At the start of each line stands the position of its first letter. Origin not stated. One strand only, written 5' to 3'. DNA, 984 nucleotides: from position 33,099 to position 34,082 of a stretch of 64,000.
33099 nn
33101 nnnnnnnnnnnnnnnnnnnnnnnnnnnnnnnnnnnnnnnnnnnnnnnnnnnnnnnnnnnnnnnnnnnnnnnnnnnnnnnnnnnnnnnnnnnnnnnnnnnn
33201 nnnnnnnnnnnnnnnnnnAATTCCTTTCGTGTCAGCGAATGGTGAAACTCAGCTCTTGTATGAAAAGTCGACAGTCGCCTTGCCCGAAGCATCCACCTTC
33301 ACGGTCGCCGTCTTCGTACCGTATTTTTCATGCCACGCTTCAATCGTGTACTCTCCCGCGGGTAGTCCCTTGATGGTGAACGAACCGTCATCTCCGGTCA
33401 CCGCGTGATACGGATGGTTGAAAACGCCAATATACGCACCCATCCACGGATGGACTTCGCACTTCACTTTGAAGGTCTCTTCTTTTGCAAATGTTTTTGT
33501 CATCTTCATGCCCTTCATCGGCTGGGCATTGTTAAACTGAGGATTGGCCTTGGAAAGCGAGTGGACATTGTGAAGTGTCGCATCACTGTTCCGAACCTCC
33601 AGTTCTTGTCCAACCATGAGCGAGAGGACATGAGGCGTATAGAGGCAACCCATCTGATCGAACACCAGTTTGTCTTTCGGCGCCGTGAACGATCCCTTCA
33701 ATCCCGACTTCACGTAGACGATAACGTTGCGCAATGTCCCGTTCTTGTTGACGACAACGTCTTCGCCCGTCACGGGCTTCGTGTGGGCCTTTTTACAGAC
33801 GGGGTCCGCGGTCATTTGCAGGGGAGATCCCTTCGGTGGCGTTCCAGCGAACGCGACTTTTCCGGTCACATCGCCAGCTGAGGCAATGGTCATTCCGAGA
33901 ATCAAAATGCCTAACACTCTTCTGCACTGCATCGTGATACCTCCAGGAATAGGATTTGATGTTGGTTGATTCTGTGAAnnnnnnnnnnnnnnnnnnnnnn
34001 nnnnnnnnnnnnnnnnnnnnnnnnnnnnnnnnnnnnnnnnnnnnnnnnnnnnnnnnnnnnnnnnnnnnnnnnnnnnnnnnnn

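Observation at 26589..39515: Complete quinol-to-oxygen chain plus heme A biosynthesis encoded as one 15-gene minus-strand block behind a single near-consensus promoter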

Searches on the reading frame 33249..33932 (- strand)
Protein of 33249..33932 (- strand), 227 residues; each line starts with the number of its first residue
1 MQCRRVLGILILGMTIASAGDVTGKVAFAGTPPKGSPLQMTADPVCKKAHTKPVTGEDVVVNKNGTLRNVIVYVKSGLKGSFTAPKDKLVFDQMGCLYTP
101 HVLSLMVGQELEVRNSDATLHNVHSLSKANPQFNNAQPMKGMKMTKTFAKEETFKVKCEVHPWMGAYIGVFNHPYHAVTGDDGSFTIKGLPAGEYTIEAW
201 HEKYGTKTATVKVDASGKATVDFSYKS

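Call 3: search_protein_families(library=pfam, proteins=[window:33249-33932:-], max_evalue=0.01)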
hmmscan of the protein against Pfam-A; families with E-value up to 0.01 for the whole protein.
window:33249-33932:- (227 aa): 6 families
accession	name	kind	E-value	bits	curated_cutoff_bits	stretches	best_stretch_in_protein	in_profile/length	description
PF13620.12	CarboxypepD_reg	-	4.3e-11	43.5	32.3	1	165-224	16-80/82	Carboxypeptidase regulatory-like domain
PF13715.12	CarbopepD_reg_2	-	1.9e-07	31.5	32.2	1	162-224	13-75/88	CarboxypepD_reg-like domain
PF09430.16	EMC7_beta-sandw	-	1.7e-05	25.5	26.6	1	173-219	19-65/122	ER membrane protein complex subunit 7, beta-sandwich domain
PF14686.12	fn3_3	-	3.4e-05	24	24.4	1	175-220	27-74/75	Polysaccharide lyase family 4, domain II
PF12985.13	DUF3869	-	0.00037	21.1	24.5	1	177-217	33-72/85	Domain of unknown function (DUF3869)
PF17802.7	SpaA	-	0.0035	17.9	23.1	1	176-221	35-85/91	Prealbumin-like fold domain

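Call 21: search_solved_structures(query=window:33249-33932:-, max_evalue=10, show_alignments=2)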
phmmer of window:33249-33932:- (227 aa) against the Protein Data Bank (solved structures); distinct sequences matched with E-value up to 10: 18.
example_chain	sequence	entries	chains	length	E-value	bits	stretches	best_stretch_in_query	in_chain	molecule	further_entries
9c7v_B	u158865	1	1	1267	1e-05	28.4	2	134-201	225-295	BOS complex subunit NOMO2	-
5fc9_A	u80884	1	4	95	7.4e-05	25.5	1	97-167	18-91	Blue (Type 1) copper domain protein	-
1sf3_A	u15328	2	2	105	0.061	16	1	89-166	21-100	Amicyanin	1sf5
4p5r_A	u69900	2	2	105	0.061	16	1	89-166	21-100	Amicyanin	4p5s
2qdv_A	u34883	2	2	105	0.083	15.6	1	89-166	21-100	Amicyanin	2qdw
1sfd_A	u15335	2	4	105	0.084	15.6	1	89-166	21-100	Amicyanin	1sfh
1mda_A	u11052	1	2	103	0.11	15.2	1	89-166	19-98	AMICYANIN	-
1aac_A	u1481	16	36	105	0.12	15.1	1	89-166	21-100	AMICYANIN | PROTEIN (AMICYANIN)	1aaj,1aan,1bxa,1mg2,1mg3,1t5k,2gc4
2gb2_A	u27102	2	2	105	0.16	14.7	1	89-166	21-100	Amicyanin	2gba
3ie9_A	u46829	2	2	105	0.27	13.9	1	89-166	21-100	Amicyanin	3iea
8eoi_G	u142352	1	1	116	0.34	13.6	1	171-219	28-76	ER membrane protein complex subunit 7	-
2idt_A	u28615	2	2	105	0.44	13.2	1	89-165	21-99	Amicyanin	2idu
8vdk_A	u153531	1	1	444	0.51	13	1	176-201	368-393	Serine-aspartate repeat-containing protein D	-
2idq_A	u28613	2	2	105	0.55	12.9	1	89-164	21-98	Amicyanin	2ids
3rym_A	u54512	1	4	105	0.55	12.9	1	89-164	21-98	Amicyanin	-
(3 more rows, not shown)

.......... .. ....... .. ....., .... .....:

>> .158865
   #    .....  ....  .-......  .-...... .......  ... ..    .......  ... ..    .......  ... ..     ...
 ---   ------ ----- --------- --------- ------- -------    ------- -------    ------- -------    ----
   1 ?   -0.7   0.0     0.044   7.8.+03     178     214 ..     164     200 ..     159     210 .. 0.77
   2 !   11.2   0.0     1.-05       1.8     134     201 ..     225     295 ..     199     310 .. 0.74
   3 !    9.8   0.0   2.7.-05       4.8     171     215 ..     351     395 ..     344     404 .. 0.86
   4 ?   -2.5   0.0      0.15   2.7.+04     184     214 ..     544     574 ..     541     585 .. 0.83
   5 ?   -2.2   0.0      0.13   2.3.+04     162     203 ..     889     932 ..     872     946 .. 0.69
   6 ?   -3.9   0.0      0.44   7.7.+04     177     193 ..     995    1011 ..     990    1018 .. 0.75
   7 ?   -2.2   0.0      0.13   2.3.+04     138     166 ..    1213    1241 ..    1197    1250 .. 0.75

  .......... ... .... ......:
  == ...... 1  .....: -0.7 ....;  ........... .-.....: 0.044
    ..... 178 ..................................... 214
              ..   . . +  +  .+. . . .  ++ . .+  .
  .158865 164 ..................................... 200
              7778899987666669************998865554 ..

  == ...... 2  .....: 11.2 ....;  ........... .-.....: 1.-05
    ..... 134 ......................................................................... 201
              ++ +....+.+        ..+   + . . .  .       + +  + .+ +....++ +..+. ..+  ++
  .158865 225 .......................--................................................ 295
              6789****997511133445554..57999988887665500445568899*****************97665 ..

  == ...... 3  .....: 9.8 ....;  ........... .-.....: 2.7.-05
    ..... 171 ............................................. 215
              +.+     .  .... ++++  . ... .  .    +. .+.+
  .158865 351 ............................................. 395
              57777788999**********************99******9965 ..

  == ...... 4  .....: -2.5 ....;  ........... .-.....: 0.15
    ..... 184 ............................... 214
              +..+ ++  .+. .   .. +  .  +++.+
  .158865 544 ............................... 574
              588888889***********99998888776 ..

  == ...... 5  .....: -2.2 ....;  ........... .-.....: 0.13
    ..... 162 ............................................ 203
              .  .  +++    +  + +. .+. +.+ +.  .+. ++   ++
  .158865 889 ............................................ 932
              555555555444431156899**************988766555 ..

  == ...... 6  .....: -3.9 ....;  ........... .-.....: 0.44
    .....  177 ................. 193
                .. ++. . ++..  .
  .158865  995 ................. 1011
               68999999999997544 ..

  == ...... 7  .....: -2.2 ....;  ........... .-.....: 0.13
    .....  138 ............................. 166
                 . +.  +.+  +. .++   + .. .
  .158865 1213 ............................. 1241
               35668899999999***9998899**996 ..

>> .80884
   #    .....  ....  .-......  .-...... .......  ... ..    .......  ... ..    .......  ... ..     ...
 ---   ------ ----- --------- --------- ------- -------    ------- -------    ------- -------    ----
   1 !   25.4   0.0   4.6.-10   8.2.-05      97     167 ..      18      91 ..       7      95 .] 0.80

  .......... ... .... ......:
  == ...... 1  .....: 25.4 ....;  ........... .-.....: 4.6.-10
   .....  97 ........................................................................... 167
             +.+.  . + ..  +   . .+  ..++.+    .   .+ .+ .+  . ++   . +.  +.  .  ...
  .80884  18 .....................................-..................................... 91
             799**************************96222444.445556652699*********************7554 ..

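Call 34: search_protein_families(library=ncbifam, proteins=[window:33249-33932:-], max_evalue=0.01)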
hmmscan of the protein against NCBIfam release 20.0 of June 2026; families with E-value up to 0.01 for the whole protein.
window:33249-33932:- (227 aa): 2 families
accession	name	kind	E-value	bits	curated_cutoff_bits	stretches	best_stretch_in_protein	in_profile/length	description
NF052345.1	S_layer_anammox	exception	0.00068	17.1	1400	1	164-224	1329-1390/1596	Kustd1514 family S-layer glycoprotein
TIGR02657.1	amicyanin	equivalog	0.0044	17.4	110.2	0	103-165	13-77/83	amicyanin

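Call 77: find_homologous_proteins(query=window:33249-33932:-)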
Query window:33249-33932:- (227 aa): 2250 proteins with E <= 0.001 among 2679 candidates; the best 120 are listed.
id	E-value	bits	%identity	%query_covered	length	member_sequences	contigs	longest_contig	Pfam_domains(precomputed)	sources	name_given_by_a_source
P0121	2.7e-150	516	99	100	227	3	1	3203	PF13715.13,PF13620.13,PF09430.17,PF22904.4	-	-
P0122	1.7e-141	487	100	94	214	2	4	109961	PF13715.13,PF13620.13,PF09430.17,PF22904.4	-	-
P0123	8.4e-113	393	89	83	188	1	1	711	PF13715.13,PF13620.13,PF09430.17,PF22904.4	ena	-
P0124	3.5e-103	362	71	97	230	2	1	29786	PF13620.13,PF09430.17,PF22904.4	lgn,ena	-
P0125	2.1e-102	359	69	98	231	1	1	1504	PF14686.13,PF13620.13,PF09430.17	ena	-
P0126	4.7e-102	358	70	97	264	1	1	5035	PF13715.13,PF13620.13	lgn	-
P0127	7.8e-102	357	72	98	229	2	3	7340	PF13715.13,PF14686.13,PF13620.13,PF09430.17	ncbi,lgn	-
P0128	3.5e-101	355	70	98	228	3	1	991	PF13715.13,PF13620.13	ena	-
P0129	1.3e-100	353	69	100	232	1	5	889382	PF13715.13,PF14686.13,PF13620.13,PF09430.17,PF22904.4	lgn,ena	-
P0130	1.6e-100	353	69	98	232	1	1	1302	PF14686.13,PF13620.13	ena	-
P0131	2.3e-100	353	70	98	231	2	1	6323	PF14686.13,PF13620.13,PF22904.4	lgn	-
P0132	4.0e-100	352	70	93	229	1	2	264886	PF13620.13,PF22904.4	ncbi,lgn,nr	ncbi:MAG TPA: carboxypeptidase regulatory-like domain-containing protein [Bacteroidota bacterium]|nr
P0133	5.3e-100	351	69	98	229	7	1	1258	PF13715.13,PF14686.13,PF13620.13,PF09430.17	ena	-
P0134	7.2e-100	351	67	98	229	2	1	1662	PF13715.13,PF13620.13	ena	-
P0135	7.6e-100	351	67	100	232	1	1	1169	PF14686.13,PF13620.13,PF22904.4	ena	-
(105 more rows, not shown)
